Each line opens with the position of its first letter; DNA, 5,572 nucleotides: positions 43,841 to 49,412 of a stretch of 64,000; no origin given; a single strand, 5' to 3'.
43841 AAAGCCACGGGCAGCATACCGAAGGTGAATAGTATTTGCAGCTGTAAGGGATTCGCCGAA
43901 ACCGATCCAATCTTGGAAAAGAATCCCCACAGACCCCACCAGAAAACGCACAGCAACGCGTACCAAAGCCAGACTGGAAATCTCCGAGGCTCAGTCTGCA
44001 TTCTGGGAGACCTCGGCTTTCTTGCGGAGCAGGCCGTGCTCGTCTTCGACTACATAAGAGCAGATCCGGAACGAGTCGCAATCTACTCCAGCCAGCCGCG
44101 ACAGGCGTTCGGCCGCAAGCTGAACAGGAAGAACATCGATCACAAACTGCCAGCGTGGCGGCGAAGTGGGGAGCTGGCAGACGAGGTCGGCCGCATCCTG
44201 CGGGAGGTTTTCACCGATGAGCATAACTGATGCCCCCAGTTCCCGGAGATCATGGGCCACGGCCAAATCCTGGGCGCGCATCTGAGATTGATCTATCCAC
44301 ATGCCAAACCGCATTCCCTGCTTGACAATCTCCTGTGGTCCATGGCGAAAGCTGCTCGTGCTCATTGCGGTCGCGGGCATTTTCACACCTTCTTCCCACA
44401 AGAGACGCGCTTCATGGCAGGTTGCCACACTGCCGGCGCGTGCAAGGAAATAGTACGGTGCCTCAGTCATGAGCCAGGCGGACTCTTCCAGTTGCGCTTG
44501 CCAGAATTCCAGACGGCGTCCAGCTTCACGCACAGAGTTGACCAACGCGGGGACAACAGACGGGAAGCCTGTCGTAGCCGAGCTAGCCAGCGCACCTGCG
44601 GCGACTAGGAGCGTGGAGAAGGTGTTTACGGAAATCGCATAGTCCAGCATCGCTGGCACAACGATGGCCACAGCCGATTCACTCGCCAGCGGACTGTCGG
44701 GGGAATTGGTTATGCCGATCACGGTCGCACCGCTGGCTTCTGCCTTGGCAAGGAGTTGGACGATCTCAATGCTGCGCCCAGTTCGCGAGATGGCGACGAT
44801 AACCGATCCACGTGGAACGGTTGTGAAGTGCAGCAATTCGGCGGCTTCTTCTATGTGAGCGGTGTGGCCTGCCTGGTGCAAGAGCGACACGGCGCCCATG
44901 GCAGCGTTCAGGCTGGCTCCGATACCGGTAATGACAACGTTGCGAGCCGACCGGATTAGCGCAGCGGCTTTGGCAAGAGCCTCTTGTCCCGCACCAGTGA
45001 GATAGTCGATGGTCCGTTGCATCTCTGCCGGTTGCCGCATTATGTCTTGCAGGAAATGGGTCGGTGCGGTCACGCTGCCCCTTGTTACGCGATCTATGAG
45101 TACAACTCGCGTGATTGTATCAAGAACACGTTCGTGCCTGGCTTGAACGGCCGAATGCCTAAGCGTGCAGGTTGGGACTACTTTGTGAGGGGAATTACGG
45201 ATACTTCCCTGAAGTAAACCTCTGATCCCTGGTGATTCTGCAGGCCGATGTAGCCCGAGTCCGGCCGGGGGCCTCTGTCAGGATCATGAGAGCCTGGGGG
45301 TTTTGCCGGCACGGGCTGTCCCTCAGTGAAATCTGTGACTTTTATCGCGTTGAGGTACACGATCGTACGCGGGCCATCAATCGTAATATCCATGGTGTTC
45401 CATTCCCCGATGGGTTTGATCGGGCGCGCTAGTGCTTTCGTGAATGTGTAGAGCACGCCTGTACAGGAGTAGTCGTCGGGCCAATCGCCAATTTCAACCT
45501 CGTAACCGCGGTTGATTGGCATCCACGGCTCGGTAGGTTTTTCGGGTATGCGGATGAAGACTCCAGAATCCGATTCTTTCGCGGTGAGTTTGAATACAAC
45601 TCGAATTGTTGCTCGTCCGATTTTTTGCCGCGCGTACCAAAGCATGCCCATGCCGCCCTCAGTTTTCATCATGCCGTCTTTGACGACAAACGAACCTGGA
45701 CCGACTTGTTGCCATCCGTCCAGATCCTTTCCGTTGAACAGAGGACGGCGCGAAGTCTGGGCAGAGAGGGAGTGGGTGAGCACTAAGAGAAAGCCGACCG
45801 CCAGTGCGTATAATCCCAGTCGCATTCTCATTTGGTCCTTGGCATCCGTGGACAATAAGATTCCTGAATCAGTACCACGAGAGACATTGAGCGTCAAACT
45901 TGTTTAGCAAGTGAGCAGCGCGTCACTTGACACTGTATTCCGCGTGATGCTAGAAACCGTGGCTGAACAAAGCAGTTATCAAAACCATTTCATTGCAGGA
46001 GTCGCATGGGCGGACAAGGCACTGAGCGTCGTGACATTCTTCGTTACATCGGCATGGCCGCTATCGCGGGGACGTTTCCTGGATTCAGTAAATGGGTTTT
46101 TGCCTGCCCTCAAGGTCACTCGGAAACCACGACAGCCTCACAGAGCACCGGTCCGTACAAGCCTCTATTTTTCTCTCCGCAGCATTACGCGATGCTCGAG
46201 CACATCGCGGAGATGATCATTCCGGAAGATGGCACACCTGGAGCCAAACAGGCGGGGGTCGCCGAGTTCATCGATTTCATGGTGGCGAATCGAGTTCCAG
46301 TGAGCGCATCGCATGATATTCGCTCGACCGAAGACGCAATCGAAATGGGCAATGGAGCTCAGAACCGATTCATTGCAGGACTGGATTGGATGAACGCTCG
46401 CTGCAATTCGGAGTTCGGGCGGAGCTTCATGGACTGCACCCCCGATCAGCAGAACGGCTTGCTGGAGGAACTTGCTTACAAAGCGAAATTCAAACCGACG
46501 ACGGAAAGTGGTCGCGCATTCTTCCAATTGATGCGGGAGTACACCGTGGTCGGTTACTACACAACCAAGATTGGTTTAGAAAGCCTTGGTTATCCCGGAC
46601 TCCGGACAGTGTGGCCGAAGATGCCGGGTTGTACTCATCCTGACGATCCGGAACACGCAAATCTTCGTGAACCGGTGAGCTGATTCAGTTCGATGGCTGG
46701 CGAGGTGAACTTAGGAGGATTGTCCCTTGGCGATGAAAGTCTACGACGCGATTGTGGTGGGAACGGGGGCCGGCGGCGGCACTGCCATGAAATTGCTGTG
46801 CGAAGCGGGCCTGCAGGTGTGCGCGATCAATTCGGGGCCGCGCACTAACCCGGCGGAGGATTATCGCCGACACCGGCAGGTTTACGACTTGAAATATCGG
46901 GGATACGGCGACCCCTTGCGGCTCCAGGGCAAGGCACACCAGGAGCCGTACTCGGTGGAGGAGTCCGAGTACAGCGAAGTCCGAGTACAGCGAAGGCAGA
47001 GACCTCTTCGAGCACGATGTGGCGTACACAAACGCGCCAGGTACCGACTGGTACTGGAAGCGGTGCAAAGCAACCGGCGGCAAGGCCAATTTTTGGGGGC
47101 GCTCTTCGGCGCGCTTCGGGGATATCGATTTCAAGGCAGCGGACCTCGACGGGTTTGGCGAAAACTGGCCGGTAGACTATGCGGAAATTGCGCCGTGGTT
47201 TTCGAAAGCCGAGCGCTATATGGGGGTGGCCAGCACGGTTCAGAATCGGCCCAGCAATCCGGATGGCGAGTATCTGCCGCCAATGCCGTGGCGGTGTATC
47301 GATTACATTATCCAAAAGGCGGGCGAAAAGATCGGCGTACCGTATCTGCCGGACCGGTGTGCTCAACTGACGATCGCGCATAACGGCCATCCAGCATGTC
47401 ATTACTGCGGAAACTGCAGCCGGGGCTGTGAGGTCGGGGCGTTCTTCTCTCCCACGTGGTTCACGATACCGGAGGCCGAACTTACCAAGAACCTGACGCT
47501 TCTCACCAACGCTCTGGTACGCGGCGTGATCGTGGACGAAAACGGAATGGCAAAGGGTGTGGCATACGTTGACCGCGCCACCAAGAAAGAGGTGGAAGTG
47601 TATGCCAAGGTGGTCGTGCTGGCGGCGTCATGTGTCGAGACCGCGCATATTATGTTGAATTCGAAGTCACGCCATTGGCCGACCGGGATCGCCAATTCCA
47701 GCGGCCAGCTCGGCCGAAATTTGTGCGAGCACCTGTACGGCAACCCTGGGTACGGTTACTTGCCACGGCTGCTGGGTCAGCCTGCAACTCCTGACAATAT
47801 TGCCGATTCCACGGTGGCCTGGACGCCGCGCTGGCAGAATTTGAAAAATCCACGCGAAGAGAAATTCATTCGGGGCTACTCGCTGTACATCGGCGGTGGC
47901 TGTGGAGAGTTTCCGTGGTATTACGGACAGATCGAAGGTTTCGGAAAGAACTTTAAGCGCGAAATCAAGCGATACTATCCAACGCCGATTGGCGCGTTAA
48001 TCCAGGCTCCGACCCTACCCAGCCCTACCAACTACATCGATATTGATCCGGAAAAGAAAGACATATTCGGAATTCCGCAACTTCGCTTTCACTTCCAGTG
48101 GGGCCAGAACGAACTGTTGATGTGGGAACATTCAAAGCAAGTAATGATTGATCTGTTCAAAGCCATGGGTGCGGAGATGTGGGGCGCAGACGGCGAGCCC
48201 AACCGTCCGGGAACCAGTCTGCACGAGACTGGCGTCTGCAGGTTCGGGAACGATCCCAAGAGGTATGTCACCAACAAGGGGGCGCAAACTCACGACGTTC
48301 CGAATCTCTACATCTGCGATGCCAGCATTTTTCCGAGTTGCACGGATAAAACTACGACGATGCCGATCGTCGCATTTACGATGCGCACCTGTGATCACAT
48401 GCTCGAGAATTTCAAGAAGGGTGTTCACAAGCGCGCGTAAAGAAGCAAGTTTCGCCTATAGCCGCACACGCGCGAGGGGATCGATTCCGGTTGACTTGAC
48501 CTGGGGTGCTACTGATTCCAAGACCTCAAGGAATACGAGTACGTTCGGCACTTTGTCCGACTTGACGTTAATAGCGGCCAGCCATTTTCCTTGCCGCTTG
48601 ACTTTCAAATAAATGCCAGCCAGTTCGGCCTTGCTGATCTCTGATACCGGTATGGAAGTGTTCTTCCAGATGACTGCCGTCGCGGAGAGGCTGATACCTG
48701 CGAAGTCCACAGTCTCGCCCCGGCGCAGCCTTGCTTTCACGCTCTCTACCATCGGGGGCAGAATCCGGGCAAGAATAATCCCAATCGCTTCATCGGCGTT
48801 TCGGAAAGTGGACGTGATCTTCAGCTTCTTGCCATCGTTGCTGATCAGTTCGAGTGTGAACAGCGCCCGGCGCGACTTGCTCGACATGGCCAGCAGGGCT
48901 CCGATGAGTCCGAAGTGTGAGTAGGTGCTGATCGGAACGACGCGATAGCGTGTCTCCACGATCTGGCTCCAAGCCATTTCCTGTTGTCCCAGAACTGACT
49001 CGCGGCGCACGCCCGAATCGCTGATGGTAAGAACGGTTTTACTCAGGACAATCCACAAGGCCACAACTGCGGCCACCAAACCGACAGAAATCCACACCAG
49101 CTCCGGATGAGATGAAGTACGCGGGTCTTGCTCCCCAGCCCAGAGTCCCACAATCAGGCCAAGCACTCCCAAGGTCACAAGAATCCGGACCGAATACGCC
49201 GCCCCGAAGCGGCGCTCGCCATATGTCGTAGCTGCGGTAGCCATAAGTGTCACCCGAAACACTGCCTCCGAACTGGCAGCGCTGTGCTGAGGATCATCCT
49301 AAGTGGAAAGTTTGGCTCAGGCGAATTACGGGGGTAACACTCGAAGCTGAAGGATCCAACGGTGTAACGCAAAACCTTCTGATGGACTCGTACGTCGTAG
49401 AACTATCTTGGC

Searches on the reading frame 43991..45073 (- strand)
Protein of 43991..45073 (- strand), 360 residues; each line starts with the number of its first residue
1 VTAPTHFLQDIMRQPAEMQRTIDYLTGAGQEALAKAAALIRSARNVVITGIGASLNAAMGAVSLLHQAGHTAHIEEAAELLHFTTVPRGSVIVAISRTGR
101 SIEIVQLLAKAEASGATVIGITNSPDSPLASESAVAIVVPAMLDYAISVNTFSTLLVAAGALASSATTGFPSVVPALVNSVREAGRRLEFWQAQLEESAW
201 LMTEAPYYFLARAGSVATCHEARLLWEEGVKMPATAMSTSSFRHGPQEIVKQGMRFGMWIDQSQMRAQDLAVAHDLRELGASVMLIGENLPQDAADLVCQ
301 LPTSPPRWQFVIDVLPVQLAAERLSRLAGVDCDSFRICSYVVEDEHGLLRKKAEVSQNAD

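Call 21: search_protein_families(library=pfam, proteins=[window:43991-45073:-], max_evalue=0.00001)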
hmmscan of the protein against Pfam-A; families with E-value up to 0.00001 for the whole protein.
window:43991-45073:- (360 aa): 1 family
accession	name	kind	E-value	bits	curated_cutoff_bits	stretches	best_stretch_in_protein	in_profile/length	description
PF01380.27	SIS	-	1.6e-20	73.7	25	1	40-163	2-129/131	SIS domain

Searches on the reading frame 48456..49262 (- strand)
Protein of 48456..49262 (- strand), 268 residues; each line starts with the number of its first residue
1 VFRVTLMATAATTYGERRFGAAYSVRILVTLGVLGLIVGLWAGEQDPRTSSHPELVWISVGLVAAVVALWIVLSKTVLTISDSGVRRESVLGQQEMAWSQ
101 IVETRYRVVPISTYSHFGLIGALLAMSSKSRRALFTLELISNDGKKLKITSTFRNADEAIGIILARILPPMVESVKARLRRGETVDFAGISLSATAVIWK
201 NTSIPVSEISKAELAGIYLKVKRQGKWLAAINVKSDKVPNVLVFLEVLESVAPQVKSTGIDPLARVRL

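Call 21: search_protein_families(library=pfam, proteins=[window:48456-49262:-], max_evalue=0.00001)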
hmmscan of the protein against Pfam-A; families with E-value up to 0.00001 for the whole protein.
window:48456-49262:- (268 aa): 1 family
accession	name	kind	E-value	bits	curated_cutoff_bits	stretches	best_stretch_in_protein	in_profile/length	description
PF20226.3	DUF6585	-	3.2e-16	59.9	27.7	1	38-252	41-244/249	Family of unknown function (DUF6585)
